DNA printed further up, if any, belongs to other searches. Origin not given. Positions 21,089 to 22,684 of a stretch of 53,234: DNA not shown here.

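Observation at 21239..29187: Three paralogous cysteine-rich, N-terminally anchored modular proteins with no family I can name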

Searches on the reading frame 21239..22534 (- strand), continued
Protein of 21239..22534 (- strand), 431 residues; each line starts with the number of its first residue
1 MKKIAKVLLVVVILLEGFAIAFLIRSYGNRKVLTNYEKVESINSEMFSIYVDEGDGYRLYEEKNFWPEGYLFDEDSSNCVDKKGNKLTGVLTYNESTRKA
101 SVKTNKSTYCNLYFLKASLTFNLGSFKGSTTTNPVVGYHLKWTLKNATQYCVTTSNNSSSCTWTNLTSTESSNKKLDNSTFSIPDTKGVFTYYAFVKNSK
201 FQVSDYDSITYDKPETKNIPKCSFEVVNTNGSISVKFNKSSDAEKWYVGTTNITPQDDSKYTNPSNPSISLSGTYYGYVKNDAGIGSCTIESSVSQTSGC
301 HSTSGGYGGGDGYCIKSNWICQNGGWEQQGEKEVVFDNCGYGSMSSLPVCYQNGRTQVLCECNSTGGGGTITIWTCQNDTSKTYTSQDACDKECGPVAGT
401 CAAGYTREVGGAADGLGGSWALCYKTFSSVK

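Call 25: fold_search(model_id=the predicted structure, library=pdb)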
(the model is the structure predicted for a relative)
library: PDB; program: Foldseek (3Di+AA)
matches with E <= 10: 688; with E <= 0.001: 0
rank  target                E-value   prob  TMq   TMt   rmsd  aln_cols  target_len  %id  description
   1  6s9f_A                1.4e-03  0.80  0.12  0.16  18.4       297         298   12  Drosophila OTK, extracellular domains 3-5 (released 2020-03-25)
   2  8k53_A                2.7e-03  0.82  0.21  0.14  20.2       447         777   12  Structure of the Dimeric Human CNTN2 Ig 1-6-FNIII 1-2 Domain in an Asymmetric State (released 2023-12-06)
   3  5e4i                  3.3e-03  0.47  0.13  0.15  45.8       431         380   13  Crystal structure of mouse CNTN5 Ig1-Ig4 domains (released 2016-08-31)
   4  3jxa_A                4.5e-03  0.47  0.13  0.14  40.8       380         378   10  Immunoglobulin domains 1-4 of mouse CNTN4 (released 2009-12-22)
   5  4fmf_A                5.2e-03  0.77  0.17  0.21  14.8       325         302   10  Crystal structure of human nectin-1 full ectodomain (D1-D3) (released 2012-08-22)
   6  4x83_A                6.1e-03  0.44  0.11  0.12  21.9       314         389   12  Crystal structure of Dscam1 isoform 7.44, N-terminal four Ig domains (released 2015-12-16)
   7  3u82_B                8.6e-03  0.82  0.19  0.24  14.5       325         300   11  Binding of herpes simplex virus glycoprotein D to nectin-1 exploits host cell adhesion (released 2012-03-21)
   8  3ubh                  1.0e-02  0.72  0.19  0.20  18.4       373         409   11  Crystal structure of Drosophila N-cadherin EC1-4 (released 2011-12-21)
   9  5k6z_A                1.5e-02  0.57  0.16  0.18  19.6       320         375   10  Sidekick chimera containing sidekick-2 immunoglobulin domains 1-2 and sidekick-1 immunoglobulin domains 3-4 (released 2016-09-28)
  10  3ubg_B                1.5e-02  0.54  0.14  0.17  23.8       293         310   11  Crystal structure of Drosophila N-cadherin EC1-3, II (released 2011-12-21)
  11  8yot_B                1.6e-02  0.35  0.14  0.15  31.6       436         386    7  Nanobody in complex with LILRB3 (released 2025-06-18)
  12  7y8s_A                1.8e-02  0.80  0.18  0.25  18.4       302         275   12  Crystal structure of sDscam FNIII1-3 domains, isoform beta2v6 (released 2023-05-24)
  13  5ou8_A                1.8e-02  0.77  0.12  0.24  16.4       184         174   12  Crystal structure of Glycoprotein VI in complex with collagen-peptide (GPO)5 (released 2018-09-05)
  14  2gi7_A                1.8e-02  0.66  0.12  0.22  16.6       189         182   13  Crystal structure of human platelet Glycoprotein VI (GPVI) (released 2007-04-03)
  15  5xwt_C                1.9e-02  0.84  0.19  0.21  11.2       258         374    9  Crystal structure of PTPdelta Ig1-Fn1 in complex with SALM5 LRR-Ig (released 2018-06-06)
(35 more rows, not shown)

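Call 26: search_protein_families(library=pfam, alignment_id=A3, max_evalue=0.001)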
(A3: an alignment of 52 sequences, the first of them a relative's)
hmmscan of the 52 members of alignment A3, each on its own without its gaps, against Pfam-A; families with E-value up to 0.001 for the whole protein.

A. member 1, P0011 (331 aa): 0 families

B. families by the number of members that match (of 52 scanned): 15 families
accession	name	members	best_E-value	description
PF19077.6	Big_13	7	3.3e-16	Bacterial Ig-like domain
PF03640.20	Lipoprotein_15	4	9.6e-32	Secreted repeat of unknown function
PF12799.13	LRR_4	2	7.1e-15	Leucine Rich repeats (2 copies)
PF11456.13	DUF3019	2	1.3e-05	Protein of unknown function (DUF3019)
PF07603.17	Lcl_C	1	4.5e-137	Lcl C-terminal domain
PF17936.7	Big_6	1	5.6e-11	Bacterial Ig domain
PF13113.11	DUF3970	1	8.4e-07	Protein of unknown function (DUF3970)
PF22380.2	Chp1-like_SPOC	1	1.5e-06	Chromo domain-containing protein 1-like, SPOC domain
PF17957.7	Big_7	1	2.1e-05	Bacterial Ig domain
PF23952.1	LRR_EndoS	1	2.5e-05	Endo-beta-N-acetylglucosaminidase EndoS LRR domain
PF05887.16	Trypan_PARP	1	3.1e-05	Procyclic acidic repetitive protein (PARP)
PF00041.27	fn3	1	7.5e-05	Fibronectin type III domain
PF13855.12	LRR_8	1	0.00026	Leucine rich repeat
PF18207.7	LIFR_N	1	0.00029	Leukemia inhibitory factor receptor N-terminal domain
PF12245.14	Big_3_2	1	0.00073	Bacterial Ig-like domain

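Call 27: search_protein_families(library=ncbifam, alignment_id=A3, max_evalue=0.01)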
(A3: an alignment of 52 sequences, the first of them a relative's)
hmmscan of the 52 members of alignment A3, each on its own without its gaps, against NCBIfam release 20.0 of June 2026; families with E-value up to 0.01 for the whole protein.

A. member 1, P0011 (331 aa): 0 families

B. families by the number of members that match (of 52 scanned): 20 families
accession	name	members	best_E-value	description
NF047446.1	barrel_OmpL47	9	1e-89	OmpL47-type beta-barrel domain-containing protein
NF047441.1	Lepto_OmpL47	3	4.1e-21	multi-beta-barrel domain surface protein OmpL47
NF045522.1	MXAN_2561_fam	3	0.00013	MXAN_2561 family MXYO-CTERM-anchored protein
NF033187.0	internalin_J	2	3.9e-20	class 1 internalin InlJ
NF041611.1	exoglucan_CbhB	1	2.4e-40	exoglucanase CbhB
NF047850.1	Lsa25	1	1.4e-17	surface adhesin Lsa25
NF033932.1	LapB_rpt_80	1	5.9e-10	LapB repeat-containing protein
NF038340.1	SAR2788_fam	1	1.4e-05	SAR2788 family putative toxin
NF033845.1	MSCRAMM_ClfB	1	0.00021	MSCRAMM family adhesin clumping factor ClfB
NF037973.1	metallo_SslE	1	0.00049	lipoprotein metalloprotease SslE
NF000410.1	MECA1_pure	1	0.00088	PBP2a family beta-lactam-resistant peptidoglycan transpeptidase MecA1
NF033375.2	penta_rpt_QnrE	1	0.001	QnrE family quinolone resistance pentapeptide repeat protein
NF052322.1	FimD_tip_adhes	1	0.0013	fimbrial tip adhesin FimD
NF007285.1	PRK09752.1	1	0.0032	AIDA-I family autotransporter adhesin YfaL/EhaC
NF008084.0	PRK10819.1-5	1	0.0033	TonB system transport protein TonB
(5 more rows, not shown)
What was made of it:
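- Closest known: Modular Gram-positive surface adhesins with Ig-like stalks. Same: Other members of the same N-module family carry LRR/internalin, Big_13 and OmpL47-type domains (calls 26, 27).
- Variable passengers in other members: Big_13, OmpL47-type barrel, LRR/internalin, Lcl_C (calls 26, 27). Passenger domains elsewhere (LRR, Ig, Lcl_C) are typical of external adhesins (calls 26, 27). Passenger domains in the wider family are adhesin-type (calls 26, 27).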

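Call 46: search_protein_families(library=ncbifam, proteins=[L037:3008-3379:+, L037:3376-4023:+, L037:4054-4512:+, L037:4502-5479:+, L037:5413-5829:+, L019:2172-2966:+, L019:2927-3652:+, L019:8019-8834:+, L007:3102-3875:+, L019:1091-2158:+], max_evalue=0.001)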
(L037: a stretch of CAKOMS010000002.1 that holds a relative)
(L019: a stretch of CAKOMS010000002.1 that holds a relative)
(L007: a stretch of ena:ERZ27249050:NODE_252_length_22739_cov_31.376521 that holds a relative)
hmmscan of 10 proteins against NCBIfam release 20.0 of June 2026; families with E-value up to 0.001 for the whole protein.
L037:3008-3379:+ (124 aa): 6 families
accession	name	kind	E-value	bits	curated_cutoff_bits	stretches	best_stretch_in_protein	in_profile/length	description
TIGR02886.1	spore_II_AA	equivalog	6.8e-12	45.3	114.75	1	19-105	2-88/106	anti-sigma F factor antagonist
TIGR00377.1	ant_ant_sig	superfamily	5.5e-11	42.3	53.45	1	16-105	3-92/108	anti-sigma factor antagonist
NF052652.1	YtvA_fam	equivalog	5.2e-08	32.7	250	1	23-103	142-222/243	YtvA family blue-light photoreceptor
TIGR00815.1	sulP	subfamily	2.8e-06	26.1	380.45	1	25-117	456-557/565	sulfate permease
NF033618.0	mlaB_1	equivalog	0.00026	21.3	90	1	20-105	3-84/94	lipid asymmetry maintenance protein MlaB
NF008660.1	PRK11660.1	equivalog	0.00093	17.7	614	1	19-106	458-542/572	C4-dicarboxylic acid transporter DauA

L037:3376-4023:+ (216 aa): 54 families (the best 25 are shown)
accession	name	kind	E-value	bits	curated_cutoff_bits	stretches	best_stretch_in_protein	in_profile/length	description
TIGR02885.1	spore_sigF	equivalog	2.9e-39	135.2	321.45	1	3-214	10-231/231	RNA polymerase sporulation sigma factor SigF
NF004052.0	PRK05572.1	subfamily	1.4e-37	129.6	311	1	4-214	32-250/252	SigF/SigG family RNA polymerase sporulation sigma factor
TIGR02980.1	SigBFG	subfamily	1.7e-37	129.3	234.35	1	6-213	5-225/227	SigB/SigF/SigG family RNA polymerase sigma factor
TIGR02937.1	sigma70-ECF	superfamily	1.3e-26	93.2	42.9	1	6-214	3-165/165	sigma-70 family RNA polymerase sigma factor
NF006071.0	PRK08215.1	equivalog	2.1e-25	89.8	372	1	5-214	38-257/258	RNA polymerase sporulation sigma factor SigG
TIGR02850.1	spore_sigG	equivalog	3e-24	85.9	457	1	5-213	35-253/254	RNA polymerase sporulation sigma factor SigG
NF005644.0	PRK07408.1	subfamily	6.6e-24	84.9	261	1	8-215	31-254/258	RNA polymerase sigma factor SigF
TIGR02479.1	FliA_WhiG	subfamily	9.1e-22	77.9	189.6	1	29-214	26-223/224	FliA/WhiG family RNA polymerase sigma factor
NF004471.0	PRK05803.1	subfamily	1.6e-19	70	252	2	126-215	140-229/235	RNA polymerase sporulation sigma factor SigK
TIGR02941.1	Sigma_B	equivalog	5.6e-19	68.6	315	1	7-211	32-250/255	RNA polymerase sigma factor SigB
NF005514.0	PRK07122.1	subfamily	7.5e-19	67.9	372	1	16-212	52-261/264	RNA polymerase sigma factor SigF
NF005413.0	PRK06986.1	subfamily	1.1e-17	64.7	201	1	30-214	44-236/241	RNA polymerase sigma factor FliA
TIGR02846.1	spore_sigmaK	equivalog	3.8e-16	59.3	298.65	2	127-214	139-226/227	RNA polymerase sporulation sigma factor SigK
TIGR02393.1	RpoD_Cterm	equivalog_domain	6.6e-16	58.6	354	1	7-210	3-224/238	RNA polymerase sigma factor RpoD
TIGR02997.1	Sig70-cyanoRpoD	subfamily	1.4e-15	57.3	384.5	1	7-210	77-297/298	RNA polymerase sigma factor, RpoD/SigA family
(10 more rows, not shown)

L037:4054-4512:+ (153 aa): 2 families
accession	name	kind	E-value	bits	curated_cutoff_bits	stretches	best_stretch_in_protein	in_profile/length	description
TIGR02838.1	spore_V_AC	equivalog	5.2e-38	130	164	1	13-150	2-139/141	stage V sporulation protein AC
TIGR02839.1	spore_V_AE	equivalog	2.5e-07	31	131.1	1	32-146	2-108/114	stage V sporulation protein AE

L037:4502-5479:+ (326 aa): 3 families
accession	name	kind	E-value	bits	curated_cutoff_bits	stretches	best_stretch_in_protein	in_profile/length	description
NF006160.0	PRK08304.1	subfamily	1.8e-108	362.1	402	1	9-325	14-335/337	stage V sporulation protein AD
TIGR02845.1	spore_V_AD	equivalog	6.3e-102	340.7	411.8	1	9-324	8-327/327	stage V sporulation protein AD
NF009069.0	PRK12404.1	subfamily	3e-92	309.1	442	1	13-325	16-333/338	stage V sporulation protein AD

L037:5413-5829:+ (139 aa): 2 families
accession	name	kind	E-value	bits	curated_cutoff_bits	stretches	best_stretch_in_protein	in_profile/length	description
TIGR02839.1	spore_V_AE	equivalog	2.7e-30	105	131.1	1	26-138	1-113/114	stage V sporulation protein AE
TIGR02838.1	spore_V_AC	equivalog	1.9e-09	37.4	164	1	26-133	20-135/141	stage V sporulation protein AC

L019:2172-2966:+ (265 aa): 1 family
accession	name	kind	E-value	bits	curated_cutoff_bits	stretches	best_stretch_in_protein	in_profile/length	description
TIGR02854.1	spore_II_GA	equivalog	5.2e-30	104.8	209.55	1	18-258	1-288/293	sigma-E processing peptidase SpoIIGA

L019:2927-3652:+ (242 aa): 69 families (the best 25 are shown)
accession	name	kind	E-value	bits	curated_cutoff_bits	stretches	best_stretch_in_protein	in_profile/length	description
NF006158.0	PRK08301.1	equivalog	8.6e-95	316.8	339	1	15-239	12-236/241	RNA polymerase sporulation sigma factor SigE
TIGR02835.1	spore_sigmaE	equivalog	8.7e-89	297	348.6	1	15-239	5-229/234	RNA polymerase sporulation sigma factor SigE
NF004471.0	PRK05803.1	subfamily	1.1e-76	257.1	252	1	17-240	6-228/235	RNA polymerase sporulation sigma factor SigK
TIGR02846.1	spore_sigmaK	equivalog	2e-74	250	298.65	1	32-238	18-224/227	RNA polymerase sporulation sigma factor SigK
NF004052.0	PRK05572.1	subfamily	5.7e-38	130.9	311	2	44-145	14-115/252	SigF/SigG family RNA polymerase sporulation sigma factor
TIGR02885.1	spore_sigF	equivalog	4e-36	125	321.45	2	52-146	1-95/231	RNA polymerase sporulation sigma factor SigF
NF006071.0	PRK08215.1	equivalog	1.3e-33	116.7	372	2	37-146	13-121/258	RNA polymerase sporulation sigma factor SigG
TIGR02980.1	SigBFG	subfamily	2.3e-33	115.8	234.35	2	141-238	136-224/227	SigB/SigF/SigG family RNA polymerase sigma factor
TIGR02850.1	spore_sigG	equivalog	2.8e-33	115.4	457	2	37-144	10-116/254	RNA polymerase sporulation sigma factor SigG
TIGR02937.1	sigma70-ECF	superfamily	2.9e-33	114.8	42.9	1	62-239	1-164/165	sigma-70 family RNA polymerase sigma factor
TIGR02394.1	rpoS_proteo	equivalog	7.5e-30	104.4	378.7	2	42-127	26-111/285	RNA polymerase sigma factor RpoS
TIGR02997.1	Sig70-cyanoRpoD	subfamily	3.6e-29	102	384.5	2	61-129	73-141/298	RNA polymerase sigma factor, RpoD/SigA family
TIGR02393.1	RpoD_Cterm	equivalog_domain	8.7e-27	94.2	354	2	63-147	1-86/238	RNA polymerase sigma factor RpoD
NF004207.0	PRK05657.1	equivalog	1e-26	94.1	394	2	42-127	69-154/329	RNA polymerase sigma factor RpoS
NF006666.0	PRK09210.1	equivalog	1.3e-24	87.3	572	2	44-148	114-219/370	RNA polymerase sigma factor RpoD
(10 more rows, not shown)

L019:8019-8834:+ (272 aa): 58 families (the best 25 are shown)
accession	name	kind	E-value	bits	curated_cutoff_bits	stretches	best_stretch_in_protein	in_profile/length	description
NF006071.0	PRK08215.1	equivalog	1.2e-100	336.3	372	1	15-271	1-257/258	RNA polymerase sporulation sigma factor SigG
TIGR02850.1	spore_sigG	equivalog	2.1e-97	325.6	457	1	19-271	2-254/254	RNA polymerase sporulation sigma factor SigG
NF004052.0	PRK05572.1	subfamily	1e-73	248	311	1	26-271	7-250/252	SigF/SigG family RNA polymerase sporulation sigma factor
TIGR02885.1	spore_sigF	equivalog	1.4e-72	244.3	321.45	1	45-269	5-229/231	RNA polymerase sporulation sigma factor SigF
TIGR02980.1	SigBFG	subfamily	1.1e-67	228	234.35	1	50-270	2-225/227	SigB/SigF/SigG family RNA polymerase sigma factor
TIGR02941.1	Sigma_B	equivalog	2.1e-37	129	315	1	35-270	12-252/255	RNA polymerase sigma factor SigB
NF005644.0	PRK07408.1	subfamily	1.5e-36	126.3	261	1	42-271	18-253/258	RNA polymerase sigma factor SigF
NF005514.0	PRK07122.1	subfamily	4.8e-32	111.1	372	1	52-269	41-261/264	RNA polymerase sigma factor SigF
TIGR02937.1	sigma70-ECF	superfamily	9.5e-32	109.9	42.9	1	52-269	2-163/165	sigma-70 family RNA polymerase sigma factor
TIGR02997.1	Sig70-cyanoRpoD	subfamily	9.8e-32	110.4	384.5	1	30-268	54-298/298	RNA polymerase sigma factor, RpoD/SigA family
NF004471.0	PRK05803.1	subfamily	2e-31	109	252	2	30-134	29-133/235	RNA polymerase sporulation sigma factor SigK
NF006158.0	PRK08301.1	equivalog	6.6e-31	107.6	339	2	31-133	39-141/241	RNA polymerase sporulation sigma factor SigE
TIGR02846.1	spore_sigmaK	equivalog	5e-30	104.7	298.65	2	29-134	26-131/227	RNA polymerase sporulation sigma factor SigK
TIGR02393.1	RpoD_Cterm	equivalog_domain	2.4e-28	99.4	354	1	52-269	1-226/238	RNA polymerase sigma factor RpoD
TIGR02835.1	spore_sigmaE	equivalog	2.6e-28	99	348.6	2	32-132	33-133/234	RNA polymerase sporulation sigma factor SigE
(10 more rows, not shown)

L007:3102-3875:+ (258 aa): 60 families (the best 25 are shown)
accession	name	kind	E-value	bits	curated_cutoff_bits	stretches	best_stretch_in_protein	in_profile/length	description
NF006071.0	PRK08215.1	equivalog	2.5e-102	341.9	372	1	2-258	1-257/258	RNA polymerase sporulation sigma factor SigG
TIGR02850.1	spore_sigG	equivalog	1.8e-97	325.7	457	1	6-258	2-254/254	RNA polymerase sporulation sigma factor SigG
NF004052.0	PRK05572.1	subfamily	2.5e-74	250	311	1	19-256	13-248/252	SigF/SigG family RNA polymerase sporulation sigma factor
TIGR02885.1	spore_sigF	equivalog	1.2e-73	247.8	321.45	1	29-256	2-229/231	RNA polymerase sporulation sigma factor SigF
TIGR02980.1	SigBFG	subfamily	3.1e-70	236.4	234.35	1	37-256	2-224/227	SigB/SigF/SigG family RNA polymerase sigma factor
TIGR02941.1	Sigma_B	equivalog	2.3e-39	135.4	315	1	20-256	10-251/255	RNA polymerase sigma factor SigB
NF005644.0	PRK07408.1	subfamily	5.1e-38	131.2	261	1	22-257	10-252/258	RNA polymerase sigma factor SigF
NF004471.0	PRK05803.1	subfamily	3.4e-36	124.7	252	2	20-121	32-133/235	RNA polymerase sporulation sigma factor SigK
NF005514.0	PRK07122.1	subfamily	8.8e-36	123.4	372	1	38-256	40-261/264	RNA polymerase sigma factor SigF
NF006158.0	PRK08301.1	equivalog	3.5e-35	121.6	339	2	19-146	40-165/241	RNA polymerase sporulation sigma factor SigE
TIGR02997.1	Sig70-cyanoRpoD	subfamily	3.8e-35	121.6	384.5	1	15-255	52-298/298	RNA polymerase sigma factor, RpoD/SigA family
TIGR02835.1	spore_sigmaE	equivalog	1.1e-34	119.9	348.6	2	20-153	34-164/234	RNA polymerase sporulation sigma factor SigE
TIGR02846.1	spore_sigmaK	equivalog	2.2e-34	119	298.65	2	20-120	30-130/227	RNA polymerase sporulation sigma factor SigK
TIGR02937.1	sigma70-ECF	superfamily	2.7e-31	108.4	42.9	1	40-256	3-163/165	sigma-70 family RNA polymerase sigma factor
NF006666.0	PRK09210.1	equivalog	1.1e-29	103.9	572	1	18-255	112-357/370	RNA polymerase sigma factor RpoD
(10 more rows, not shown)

L019:1091-2158:+ (356 aa): 1 family
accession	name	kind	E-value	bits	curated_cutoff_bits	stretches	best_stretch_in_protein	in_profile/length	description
TIGR00065.1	ftsZ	equivalog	2.1e-125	418.7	295.2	1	11-326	15-333/353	cell division protein FtsZ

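Call 48: search_protein_families(library=ncbifam, proteins=[window:21239-22534:-], max_evalue=0.1)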
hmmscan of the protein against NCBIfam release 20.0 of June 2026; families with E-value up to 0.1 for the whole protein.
window:21239-22534:- (431 aa): 0 families

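Call 49: find_related_loci(query=A2, collection=viral_contigs, flank=5000)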
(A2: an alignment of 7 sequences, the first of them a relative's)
Query A2 (431 aa) in viral_contigs; peptide patterns used: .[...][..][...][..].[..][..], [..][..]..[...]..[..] (x = any residue, [..] = any of these).
232 stretches matched a pattern, but none encodes a relative of the query by tblastn (E <= 1e-3).

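Call 53: search_protein_families(library=pfam, proteins=[L031:6463-7923:+, L057:680-1558:+, L019:3750-5807:+, L019:5974-7716:+], max_evalue=0.001)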
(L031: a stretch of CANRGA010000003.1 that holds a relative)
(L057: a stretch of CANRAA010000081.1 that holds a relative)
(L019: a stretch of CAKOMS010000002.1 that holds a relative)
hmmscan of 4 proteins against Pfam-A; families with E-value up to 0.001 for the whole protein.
L031:6463-7923:+ (487 aa): 1 family
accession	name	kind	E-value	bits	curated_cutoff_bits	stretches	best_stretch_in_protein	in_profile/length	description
PF03781.23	FGE-sulfatase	-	2.1e-06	28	23.3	1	264-369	102-194/255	Sulfatase-modifying factor enzyme 1-like domain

L057:680-1558:+ (293 aa): 0 families

L019:3750-5807:+ (686 aa): 0 families

L019:5974-7716:+ (581 aa): 1 family
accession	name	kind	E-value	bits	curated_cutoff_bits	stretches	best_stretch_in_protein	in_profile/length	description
PF02884.22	Lyase_8_C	-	3.2e-06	27.9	22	0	403-435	34-66/69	Polysaccharide lyase family 8, C-terminal beta-sandwich domain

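Call 63: list_cluster_members(proteins=[P0015, P0016, P0018, P0020, P0024, P0030, P0032, P0035, P0043, P0105])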
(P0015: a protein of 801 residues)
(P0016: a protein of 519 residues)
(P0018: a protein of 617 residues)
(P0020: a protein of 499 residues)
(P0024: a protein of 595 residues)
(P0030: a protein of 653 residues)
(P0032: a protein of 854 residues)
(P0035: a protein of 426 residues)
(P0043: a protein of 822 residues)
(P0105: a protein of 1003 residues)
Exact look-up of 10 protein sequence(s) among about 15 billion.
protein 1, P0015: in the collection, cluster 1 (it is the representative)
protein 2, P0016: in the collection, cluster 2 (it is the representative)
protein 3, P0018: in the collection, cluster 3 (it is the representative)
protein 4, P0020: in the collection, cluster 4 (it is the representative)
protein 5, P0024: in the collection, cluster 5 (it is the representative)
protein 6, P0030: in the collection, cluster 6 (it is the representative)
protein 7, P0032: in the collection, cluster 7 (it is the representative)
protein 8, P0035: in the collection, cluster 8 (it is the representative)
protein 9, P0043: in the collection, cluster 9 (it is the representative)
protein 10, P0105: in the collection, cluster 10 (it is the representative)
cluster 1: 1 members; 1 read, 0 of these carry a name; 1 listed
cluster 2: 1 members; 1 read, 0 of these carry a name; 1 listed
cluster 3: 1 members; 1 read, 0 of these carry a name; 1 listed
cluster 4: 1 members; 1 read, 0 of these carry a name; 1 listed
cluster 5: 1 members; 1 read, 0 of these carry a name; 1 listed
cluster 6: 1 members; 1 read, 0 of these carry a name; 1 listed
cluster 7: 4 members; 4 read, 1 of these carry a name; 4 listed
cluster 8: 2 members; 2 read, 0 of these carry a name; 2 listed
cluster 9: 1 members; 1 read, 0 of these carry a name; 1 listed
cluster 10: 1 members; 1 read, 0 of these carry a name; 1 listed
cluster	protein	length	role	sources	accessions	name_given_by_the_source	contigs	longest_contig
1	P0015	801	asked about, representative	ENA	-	-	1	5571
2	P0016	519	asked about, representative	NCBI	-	-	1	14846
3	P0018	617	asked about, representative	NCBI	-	-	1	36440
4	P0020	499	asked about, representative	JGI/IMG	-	-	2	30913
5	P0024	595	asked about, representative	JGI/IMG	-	-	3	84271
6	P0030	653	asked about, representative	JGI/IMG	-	-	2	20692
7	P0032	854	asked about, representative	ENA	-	-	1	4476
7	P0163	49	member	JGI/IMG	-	hypothetical protein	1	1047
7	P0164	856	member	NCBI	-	-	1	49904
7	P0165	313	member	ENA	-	-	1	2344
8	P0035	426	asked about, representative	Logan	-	-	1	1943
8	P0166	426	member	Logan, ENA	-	-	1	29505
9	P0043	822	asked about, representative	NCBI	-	-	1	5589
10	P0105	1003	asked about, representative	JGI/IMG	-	-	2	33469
